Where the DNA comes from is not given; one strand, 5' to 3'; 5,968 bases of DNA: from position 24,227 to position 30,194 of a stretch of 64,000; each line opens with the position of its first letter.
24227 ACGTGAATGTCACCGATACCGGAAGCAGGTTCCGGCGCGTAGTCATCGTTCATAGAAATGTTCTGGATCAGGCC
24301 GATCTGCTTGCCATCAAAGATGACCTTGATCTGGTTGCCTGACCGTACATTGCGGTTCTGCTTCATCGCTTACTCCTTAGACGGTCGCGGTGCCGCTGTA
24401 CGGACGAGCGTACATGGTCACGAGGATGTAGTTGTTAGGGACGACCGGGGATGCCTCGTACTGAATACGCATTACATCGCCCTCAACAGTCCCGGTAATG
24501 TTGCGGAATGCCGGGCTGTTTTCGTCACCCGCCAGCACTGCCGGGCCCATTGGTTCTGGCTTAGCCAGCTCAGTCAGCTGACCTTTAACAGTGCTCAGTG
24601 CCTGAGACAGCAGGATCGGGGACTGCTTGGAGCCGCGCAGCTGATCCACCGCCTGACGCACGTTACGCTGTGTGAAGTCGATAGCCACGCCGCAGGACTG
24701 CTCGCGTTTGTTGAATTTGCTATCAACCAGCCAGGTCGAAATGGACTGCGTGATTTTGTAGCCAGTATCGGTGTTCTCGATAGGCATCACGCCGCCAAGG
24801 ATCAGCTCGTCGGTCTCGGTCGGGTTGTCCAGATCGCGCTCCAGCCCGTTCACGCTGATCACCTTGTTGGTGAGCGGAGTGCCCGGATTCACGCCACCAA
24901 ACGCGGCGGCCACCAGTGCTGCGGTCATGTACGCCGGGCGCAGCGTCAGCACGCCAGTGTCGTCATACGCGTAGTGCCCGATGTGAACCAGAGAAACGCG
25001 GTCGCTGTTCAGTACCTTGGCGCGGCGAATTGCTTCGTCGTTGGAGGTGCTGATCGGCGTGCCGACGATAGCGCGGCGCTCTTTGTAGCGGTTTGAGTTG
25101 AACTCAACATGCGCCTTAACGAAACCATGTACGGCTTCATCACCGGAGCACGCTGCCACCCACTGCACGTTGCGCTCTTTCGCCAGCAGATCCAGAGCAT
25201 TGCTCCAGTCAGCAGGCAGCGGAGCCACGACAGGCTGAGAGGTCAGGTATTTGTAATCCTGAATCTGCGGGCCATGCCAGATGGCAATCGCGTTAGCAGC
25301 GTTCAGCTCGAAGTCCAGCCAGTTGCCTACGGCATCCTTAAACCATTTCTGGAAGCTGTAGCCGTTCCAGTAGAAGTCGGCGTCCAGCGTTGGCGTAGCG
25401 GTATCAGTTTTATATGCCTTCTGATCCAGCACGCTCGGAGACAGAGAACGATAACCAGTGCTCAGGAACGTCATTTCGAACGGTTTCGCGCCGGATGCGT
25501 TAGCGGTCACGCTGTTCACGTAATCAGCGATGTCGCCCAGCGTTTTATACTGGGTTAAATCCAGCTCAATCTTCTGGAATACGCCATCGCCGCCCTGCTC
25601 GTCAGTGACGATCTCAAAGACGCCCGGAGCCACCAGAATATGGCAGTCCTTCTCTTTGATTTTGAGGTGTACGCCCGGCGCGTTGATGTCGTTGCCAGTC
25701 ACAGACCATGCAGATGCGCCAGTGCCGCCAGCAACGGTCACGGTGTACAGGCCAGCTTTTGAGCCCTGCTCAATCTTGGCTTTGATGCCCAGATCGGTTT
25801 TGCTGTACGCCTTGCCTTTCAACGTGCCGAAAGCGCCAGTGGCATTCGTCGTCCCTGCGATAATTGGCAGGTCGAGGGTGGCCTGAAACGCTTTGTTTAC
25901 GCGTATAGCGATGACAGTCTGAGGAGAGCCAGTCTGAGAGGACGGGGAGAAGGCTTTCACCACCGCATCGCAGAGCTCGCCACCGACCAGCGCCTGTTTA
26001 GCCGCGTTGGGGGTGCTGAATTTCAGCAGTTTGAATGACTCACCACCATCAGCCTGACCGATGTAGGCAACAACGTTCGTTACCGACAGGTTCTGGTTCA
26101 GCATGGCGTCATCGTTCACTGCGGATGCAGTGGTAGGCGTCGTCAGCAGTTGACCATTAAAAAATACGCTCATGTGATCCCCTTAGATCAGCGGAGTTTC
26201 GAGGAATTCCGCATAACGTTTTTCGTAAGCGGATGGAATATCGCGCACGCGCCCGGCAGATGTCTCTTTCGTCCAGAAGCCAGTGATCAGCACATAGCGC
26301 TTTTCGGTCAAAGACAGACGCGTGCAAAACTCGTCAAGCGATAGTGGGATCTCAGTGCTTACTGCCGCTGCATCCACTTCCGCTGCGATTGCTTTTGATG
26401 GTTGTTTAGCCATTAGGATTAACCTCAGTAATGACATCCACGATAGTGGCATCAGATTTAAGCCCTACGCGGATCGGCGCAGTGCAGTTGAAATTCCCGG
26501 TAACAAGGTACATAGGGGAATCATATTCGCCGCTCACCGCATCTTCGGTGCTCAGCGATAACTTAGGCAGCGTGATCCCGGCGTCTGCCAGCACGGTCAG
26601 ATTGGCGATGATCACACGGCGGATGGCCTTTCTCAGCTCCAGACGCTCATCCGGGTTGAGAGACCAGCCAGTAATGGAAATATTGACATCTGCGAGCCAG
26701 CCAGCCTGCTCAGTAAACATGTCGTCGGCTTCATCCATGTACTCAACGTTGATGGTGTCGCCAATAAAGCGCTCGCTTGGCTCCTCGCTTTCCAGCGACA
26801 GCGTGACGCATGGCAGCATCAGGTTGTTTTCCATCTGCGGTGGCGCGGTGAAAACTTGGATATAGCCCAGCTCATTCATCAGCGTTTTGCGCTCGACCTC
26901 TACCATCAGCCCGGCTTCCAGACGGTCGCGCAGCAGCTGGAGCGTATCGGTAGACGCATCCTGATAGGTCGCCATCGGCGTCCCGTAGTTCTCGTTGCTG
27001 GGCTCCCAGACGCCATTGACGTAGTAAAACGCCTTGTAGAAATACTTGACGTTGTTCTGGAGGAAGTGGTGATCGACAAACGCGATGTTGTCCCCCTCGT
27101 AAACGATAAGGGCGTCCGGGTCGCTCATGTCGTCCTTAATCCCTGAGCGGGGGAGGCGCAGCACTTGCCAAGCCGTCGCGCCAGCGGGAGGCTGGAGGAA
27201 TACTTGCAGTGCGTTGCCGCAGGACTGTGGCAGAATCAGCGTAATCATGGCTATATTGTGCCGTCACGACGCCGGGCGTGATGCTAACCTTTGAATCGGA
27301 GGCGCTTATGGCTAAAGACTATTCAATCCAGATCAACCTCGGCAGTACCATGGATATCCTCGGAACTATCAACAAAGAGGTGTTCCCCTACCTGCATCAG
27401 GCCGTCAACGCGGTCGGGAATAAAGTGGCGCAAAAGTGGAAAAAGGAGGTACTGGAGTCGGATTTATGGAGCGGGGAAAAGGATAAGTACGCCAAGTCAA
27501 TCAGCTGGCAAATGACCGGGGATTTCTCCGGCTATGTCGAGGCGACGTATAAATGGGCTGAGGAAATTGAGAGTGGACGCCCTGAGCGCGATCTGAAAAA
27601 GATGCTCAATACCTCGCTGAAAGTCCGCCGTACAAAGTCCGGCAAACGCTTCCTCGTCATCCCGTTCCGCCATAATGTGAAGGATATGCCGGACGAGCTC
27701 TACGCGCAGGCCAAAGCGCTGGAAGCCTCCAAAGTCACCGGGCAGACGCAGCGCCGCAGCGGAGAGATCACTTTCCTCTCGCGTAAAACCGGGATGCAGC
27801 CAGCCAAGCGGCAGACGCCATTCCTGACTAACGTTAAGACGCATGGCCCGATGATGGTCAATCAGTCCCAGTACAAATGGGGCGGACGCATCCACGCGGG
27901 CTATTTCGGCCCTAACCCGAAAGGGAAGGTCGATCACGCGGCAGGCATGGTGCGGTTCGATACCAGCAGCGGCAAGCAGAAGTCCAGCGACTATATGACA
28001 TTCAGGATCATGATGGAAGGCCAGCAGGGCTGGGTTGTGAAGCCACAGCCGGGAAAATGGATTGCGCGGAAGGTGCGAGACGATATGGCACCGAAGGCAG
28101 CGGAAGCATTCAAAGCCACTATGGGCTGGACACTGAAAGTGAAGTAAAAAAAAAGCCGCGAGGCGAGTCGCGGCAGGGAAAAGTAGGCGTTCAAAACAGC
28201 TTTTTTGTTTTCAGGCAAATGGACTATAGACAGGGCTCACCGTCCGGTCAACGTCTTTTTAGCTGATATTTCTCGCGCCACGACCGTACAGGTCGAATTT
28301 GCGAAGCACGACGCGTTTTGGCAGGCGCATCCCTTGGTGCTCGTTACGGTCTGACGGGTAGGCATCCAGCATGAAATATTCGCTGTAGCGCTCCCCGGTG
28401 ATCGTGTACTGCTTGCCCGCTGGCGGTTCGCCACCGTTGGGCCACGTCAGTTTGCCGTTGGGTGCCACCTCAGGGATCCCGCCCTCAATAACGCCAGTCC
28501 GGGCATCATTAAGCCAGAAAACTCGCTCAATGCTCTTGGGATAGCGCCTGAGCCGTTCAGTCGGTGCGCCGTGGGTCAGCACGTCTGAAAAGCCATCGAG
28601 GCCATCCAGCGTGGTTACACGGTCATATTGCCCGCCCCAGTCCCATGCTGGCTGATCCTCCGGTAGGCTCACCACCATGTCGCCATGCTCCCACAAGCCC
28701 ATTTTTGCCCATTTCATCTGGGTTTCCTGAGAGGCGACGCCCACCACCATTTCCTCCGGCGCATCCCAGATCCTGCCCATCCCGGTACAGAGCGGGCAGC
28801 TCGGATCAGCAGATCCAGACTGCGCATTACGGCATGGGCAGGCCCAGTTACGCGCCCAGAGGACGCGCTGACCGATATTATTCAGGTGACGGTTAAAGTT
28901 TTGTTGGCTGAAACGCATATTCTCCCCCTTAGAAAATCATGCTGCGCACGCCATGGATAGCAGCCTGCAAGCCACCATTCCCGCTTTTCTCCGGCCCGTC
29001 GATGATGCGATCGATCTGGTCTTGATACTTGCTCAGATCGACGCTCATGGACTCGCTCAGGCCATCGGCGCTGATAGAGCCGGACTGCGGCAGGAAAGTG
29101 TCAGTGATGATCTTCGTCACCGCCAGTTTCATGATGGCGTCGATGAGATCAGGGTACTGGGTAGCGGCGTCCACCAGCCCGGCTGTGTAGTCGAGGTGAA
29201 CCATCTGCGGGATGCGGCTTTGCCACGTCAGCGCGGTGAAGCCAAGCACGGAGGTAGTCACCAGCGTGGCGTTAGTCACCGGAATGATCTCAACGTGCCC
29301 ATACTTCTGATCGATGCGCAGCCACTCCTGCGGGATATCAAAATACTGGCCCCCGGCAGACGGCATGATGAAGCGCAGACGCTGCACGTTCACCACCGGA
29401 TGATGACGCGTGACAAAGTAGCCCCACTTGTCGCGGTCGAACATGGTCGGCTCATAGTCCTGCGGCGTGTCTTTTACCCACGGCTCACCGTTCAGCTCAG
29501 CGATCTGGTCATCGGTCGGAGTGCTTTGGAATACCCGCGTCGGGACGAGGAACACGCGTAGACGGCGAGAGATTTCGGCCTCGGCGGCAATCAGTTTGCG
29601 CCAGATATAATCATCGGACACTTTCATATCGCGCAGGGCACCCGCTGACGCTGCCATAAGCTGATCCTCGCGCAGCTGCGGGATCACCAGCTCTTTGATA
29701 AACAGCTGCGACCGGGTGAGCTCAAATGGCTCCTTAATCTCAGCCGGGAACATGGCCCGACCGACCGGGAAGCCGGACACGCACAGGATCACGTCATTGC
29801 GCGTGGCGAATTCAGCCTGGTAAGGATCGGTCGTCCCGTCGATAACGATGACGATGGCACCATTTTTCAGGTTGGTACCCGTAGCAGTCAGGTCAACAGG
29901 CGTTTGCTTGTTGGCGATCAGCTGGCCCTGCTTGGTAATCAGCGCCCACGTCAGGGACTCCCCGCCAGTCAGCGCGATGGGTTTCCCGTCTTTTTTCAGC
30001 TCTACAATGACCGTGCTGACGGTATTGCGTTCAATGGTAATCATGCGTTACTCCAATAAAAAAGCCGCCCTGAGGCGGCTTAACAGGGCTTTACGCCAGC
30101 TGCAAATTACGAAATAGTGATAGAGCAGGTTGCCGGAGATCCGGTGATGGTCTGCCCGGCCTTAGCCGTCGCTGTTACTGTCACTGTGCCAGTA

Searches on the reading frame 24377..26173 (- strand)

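Call 4: search_protein_families(library=pfam, proteins=[window:24377-26173:-], max_evalue=0.01)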
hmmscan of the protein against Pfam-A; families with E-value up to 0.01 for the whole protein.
window:24377-26173:- (598 aa): 1 family
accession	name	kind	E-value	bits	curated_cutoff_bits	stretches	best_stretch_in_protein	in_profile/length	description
PF04984.19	Phage_sheath_1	-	5e-08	33.4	31.4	1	339-480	23-168/168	Phage tail sheath protein subtilisin-like domain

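Call 5: search_protein_families(library=phrogs, proteins=[window:24377-26173:-], max_evalue=0.001)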
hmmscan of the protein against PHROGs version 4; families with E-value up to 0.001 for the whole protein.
window:24377-26173:- (598 aa): 2 families
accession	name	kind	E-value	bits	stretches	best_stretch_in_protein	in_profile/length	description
phrog_279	-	tail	7.9e-49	167.7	1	2-596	4-489/489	tail sheath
phrog_2839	-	tail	4.2e-15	56.2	1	317-597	294-572/581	tail sheath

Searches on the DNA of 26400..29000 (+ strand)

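Call 3: search_dna_similar(query=window:26400-29000:+, collection=phages, mode=near, max_rows=30)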
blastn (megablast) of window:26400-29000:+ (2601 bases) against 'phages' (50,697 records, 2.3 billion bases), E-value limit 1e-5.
Records with a match: 1; places in all: 1; records where one place covers at least 80% of the query: 1.
Best place of each record, by identity: 95-99% 1.
By first word of the organism name: Enterobacter 1.
By host as written in the record: Enterobacter sp. 1.
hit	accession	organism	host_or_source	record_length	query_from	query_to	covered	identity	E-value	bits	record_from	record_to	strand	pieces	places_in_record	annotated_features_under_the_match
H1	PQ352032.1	Enterobacter phage phiT5282EW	Enterobacter sp.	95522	1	2601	100%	98.2%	0e+0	4540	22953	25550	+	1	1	hypothetical protein (x5)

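Call 6: get_annotated_region(hit=H1, flank=12000)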
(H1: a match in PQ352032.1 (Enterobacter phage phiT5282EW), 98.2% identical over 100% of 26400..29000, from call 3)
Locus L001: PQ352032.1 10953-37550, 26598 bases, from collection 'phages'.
description: Enterobacter phage phiT5282EW, complete genome.
organism: Enterobacter phage phiT5282EW (NCBI taxid 3369136)
taxonomy: Viruses; Duplodnaviria; Heunggongvirae; Uroviricota; Caudoviricetes
host: Enterobacter sp.; source: -; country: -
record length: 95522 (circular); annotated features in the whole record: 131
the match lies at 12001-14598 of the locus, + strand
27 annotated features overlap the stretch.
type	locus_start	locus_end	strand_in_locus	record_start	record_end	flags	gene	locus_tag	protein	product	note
CDS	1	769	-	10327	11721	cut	-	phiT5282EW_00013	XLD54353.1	hypothetical protein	-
CDS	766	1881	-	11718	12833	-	-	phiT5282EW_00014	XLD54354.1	hypothetical protein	-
CDS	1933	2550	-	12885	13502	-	-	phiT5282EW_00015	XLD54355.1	hypothetical protein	-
CDS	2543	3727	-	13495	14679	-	-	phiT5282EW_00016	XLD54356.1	hypothetical protein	-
CDS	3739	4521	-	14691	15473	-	-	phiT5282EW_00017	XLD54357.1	hypothetical protein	-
CDS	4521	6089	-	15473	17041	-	-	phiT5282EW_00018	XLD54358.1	hypothetical protein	-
CDS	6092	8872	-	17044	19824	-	-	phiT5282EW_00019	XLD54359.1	hypothetical protein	-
CDS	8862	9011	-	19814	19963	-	-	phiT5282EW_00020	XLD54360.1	hypothetical protein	-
CDS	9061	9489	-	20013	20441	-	-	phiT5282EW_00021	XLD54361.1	hypothetical protein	-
CDS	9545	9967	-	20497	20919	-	-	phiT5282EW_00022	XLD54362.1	hypothetical protein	-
CDS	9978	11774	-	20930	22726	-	-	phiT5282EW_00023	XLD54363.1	hypothetical protein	-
CDS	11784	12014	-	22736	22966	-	-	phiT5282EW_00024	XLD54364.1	hypothetical protein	-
CDS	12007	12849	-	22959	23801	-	-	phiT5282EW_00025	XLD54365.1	hypothetical protein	-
CDS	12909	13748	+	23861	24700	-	-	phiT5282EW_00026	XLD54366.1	hypothetical protein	-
CDS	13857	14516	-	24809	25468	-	-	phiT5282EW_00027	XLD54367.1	hypothetical protein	-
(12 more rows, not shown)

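Call 53: search_rna_families(source=window, start=27100, end=28400, threshold=evalue, max_evalue=1)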
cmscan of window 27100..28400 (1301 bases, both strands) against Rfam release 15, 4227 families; matches with E-value up to 1: 1.
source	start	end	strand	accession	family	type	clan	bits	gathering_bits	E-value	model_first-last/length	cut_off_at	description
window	27541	27587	+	RF01129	sR44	Gene; snRNA; snoRNA; CD-box;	-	15.4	45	0.61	1-55/55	no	Small nucleolar RNA sR44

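Call 75: search_dna_similar(query=window:27200-28300:+, collection=ecoli_genomes, mode=near, max_rows=15)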
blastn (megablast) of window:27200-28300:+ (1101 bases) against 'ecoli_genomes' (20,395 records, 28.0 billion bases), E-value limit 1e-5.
No match.

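Call 76: search_dna_similar(query=window:27200-28300:+, collection=plasmids, mode=near, max_rows=15)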
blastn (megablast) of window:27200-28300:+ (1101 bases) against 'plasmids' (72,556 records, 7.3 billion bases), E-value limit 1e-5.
No match.

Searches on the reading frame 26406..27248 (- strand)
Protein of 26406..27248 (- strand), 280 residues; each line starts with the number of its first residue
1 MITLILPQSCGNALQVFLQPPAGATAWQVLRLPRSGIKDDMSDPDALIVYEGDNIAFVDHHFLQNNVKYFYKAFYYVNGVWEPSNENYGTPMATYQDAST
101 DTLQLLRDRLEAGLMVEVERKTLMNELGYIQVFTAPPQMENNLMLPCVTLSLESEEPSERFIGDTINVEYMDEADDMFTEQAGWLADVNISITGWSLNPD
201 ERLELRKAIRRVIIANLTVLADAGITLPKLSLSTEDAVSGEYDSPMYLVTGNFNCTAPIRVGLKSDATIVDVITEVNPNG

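Call 4: search_protein_families(library=pfam, proteins=[window:26406-27248:-], max_evalue=0.01)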
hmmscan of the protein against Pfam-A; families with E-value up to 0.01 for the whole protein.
window:26406-27248:- (280 aa): 1 family
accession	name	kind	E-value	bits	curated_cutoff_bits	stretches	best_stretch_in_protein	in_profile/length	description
PF23932.1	SP10_terminator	-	0.0031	17.3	27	1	96-276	98-270/279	Phage termination protein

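Call 5: search_protein_families(library=phrogs, proteins=[window:26406-27248:-], max_evalue=0.001)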
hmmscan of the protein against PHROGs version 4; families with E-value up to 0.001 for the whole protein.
window:26406-27248:- (280 aa): 1 family
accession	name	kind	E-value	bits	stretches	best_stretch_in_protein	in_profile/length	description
phrog_1000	-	unknown function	0.00081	20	1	156-277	152-272/280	-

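Call 79: find_related_loci(query=A4, collection=viral_contigs, flank=3000)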
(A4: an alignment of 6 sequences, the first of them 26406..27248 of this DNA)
Query A4 (280 aa) in viral_contigs; peptide patterns used: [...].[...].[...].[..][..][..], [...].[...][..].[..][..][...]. (x = any residue, [..] = any of these).
104 stretches matched a pattern; 62 encode a relative of the query (tblastn E <= 1e-3); 62 distinct loci.
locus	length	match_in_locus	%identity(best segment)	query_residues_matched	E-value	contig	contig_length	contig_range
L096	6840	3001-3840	100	1-280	0e+0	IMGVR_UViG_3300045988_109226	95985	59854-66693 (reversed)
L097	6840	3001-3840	99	1-280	0e+0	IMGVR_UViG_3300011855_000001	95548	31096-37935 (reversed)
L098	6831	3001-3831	75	1-277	1e-143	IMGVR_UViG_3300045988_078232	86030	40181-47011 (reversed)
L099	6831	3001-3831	50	1-277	2e-88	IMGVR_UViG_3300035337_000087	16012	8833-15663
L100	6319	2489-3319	50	1-277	2e-88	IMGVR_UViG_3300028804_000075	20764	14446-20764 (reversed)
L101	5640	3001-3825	47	1-275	4e-81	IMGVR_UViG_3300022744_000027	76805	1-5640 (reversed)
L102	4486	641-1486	48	1-280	5e-81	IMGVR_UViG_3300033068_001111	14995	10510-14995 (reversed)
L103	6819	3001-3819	47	1-273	1e-80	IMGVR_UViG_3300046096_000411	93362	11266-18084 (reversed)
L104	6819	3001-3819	47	1-273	1e-80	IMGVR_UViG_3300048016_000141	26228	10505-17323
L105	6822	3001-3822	50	1-275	1e-80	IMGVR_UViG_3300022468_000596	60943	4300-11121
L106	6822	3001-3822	50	1-275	1e-80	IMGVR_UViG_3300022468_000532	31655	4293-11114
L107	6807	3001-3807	49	1-276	4e-80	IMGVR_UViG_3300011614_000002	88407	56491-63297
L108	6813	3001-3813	48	1-270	2e-79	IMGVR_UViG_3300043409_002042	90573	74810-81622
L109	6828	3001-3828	48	1-280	1e-79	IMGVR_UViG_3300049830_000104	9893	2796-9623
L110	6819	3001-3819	48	1-277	2e-79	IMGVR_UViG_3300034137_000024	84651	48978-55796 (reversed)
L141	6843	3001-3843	37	2-253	3e-51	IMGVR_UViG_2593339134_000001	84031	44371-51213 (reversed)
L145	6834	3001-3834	36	1-280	9e-48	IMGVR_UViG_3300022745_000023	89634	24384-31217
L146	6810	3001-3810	36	1-272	3e-46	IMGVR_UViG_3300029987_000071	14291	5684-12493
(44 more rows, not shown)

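Call 82: search_protein_families(library=pfam, proteins=[L141:2590-2898:+, L141:1293-2414:+, L141:722-1447:+, L146:1235-2830:-, L146:635-1231:-, L145:2130-2915:+], max_evalue=0.1)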
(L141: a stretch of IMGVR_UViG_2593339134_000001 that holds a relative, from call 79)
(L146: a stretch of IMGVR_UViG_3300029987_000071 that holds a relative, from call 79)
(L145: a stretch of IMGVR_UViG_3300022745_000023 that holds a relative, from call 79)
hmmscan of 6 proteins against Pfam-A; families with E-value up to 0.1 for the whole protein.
L141:2590-2898:+ (102 aa): 7 families
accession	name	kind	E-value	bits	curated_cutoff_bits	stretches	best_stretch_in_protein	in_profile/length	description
PF03869.20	Arc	-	7.2e-11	42.2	20.4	1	2-43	1-42/50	Arc-like DNA binding domain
PF22513.2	FitA-like_RHH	-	4.2e-06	27.1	27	1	12-41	8-37/39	Antitoxin FitA-like, ribbon-helix-helix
PF07878.17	RHH_5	-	0.0081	16.3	26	0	10-31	6-27/43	CopG-like RHH_1 or ribbon-helix-helix domain, RHH_5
PF05509.17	TraY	-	0.027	15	21.3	1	10-41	3-34/49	TraY domain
PF01402.27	RHH_1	-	0.05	14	20.5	0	9-32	3-26/39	Ribbon-helix-helix protein, copG family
PF05995.18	CDO_I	-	0.076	13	23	1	15-65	14-62/170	Cysteine dioxygenase type I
PF05534.18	HicB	-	0.088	13.2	21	0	8-33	20-45/51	HicB family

L141:1293-2414:+ (373 aa): 0 families

L141:722-1447:+ (241 aa): 2 families
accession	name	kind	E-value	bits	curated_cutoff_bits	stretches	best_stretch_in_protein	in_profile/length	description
PF18946.5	Apex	-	0.00025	21.5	20.8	1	217-235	4-22/23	GpV Apex motif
PF19408.5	PKD_6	-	0.049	14.4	25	0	112-137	26-51/82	PKD-like domain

L146:1235-2830:- (531 aa): 2 families
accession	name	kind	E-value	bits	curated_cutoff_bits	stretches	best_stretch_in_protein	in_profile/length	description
PF03811.18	Zn_ribbon_InsA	-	0.00052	20.1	26.1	1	10-31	8-31/35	InsA N-terminal domain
PF10394.15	Hat1_N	-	0.049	14.3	22.9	1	283-348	27-90/157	Histone acetyl transferase HAT1 N-terminus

L146:635-1231:- (198 aa): 1 family
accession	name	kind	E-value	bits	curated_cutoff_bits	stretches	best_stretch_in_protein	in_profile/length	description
PF12917.13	YfbR-like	-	0.0035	17.5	25.9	1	66-131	29-100/182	5'-deoxynucleotidase YfbR-like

L145:2130-2915:+ (262 aa): 0 families

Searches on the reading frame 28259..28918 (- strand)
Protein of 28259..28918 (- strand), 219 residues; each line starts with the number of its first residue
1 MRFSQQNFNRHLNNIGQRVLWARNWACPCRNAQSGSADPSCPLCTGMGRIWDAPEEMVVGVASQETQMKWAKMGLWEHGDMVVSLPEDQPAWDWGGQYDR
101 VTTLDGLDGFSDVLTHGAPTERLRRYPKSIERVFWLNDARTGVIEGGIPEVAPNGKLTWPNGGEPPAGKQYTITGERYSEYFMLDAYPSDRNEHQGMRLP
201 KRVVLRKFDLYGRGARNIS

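Call 4: search_protein_families(library=pfam, proteins=[window:28259-28918:-], max_evalue=0.01)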
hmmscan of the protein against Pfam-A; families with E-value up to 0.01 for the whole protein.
window:28259-28918:- (219 aa): 0 families

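Call 5: search_protein_families(library=phrogs, proteins=[window:28259-28918:-], max_evalue=0.001)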
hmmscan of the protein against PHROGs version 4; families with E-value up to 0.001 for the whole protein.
window:28259-28918:- (219 aa): 2 families
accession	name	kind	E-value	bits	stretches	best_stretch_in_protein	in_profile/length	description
phrog_1004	-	head and packaging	6.1e-36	125.1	1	2-212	17-228/263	virion structural protein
phrog_38102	-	head and packaging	0.00083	20.2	0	6-48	7-52/178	virion structural protein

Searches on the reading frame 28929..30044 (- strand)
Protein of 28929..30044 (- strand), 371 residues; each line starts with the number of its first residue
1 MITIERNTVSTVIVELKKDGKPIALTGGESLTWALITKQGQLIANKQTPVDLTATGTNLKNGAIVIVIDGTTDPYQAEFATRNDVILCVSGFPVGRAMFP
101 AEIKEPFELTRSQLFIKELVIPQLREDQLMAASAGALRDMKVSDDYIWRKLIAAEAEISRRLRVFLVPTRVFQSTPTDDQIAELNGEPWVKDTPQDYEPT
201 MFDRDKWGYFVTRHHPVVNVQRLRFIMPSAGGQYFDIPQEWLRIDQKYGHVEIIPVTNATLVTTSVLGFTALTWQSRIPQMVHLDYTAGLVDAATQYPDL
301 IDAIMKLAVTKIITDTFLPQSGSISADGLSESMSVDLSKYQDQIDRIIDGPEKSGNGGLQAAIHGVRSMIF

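Call 4: search_protein_families(library=pfam, proteins=[window:28929-30044:-], max_evalue=0.01)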
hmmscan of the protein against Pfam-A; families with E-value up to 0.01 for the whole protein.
window:28929-30044:- (371 aa): 0 families

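Call 5: search_protein_families(library=phrogs, proteins=[window:28929-30044:-], max_evalue=0.001)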
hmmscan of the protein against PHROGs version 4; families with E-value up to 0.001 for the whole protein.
window:28929-30044:- (371 aa): 1 family
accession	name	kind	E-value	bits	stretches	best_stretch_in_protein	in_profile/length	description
phrog_772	-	tail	6e-26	92.6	1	123-338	47-269/305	tail fiber protein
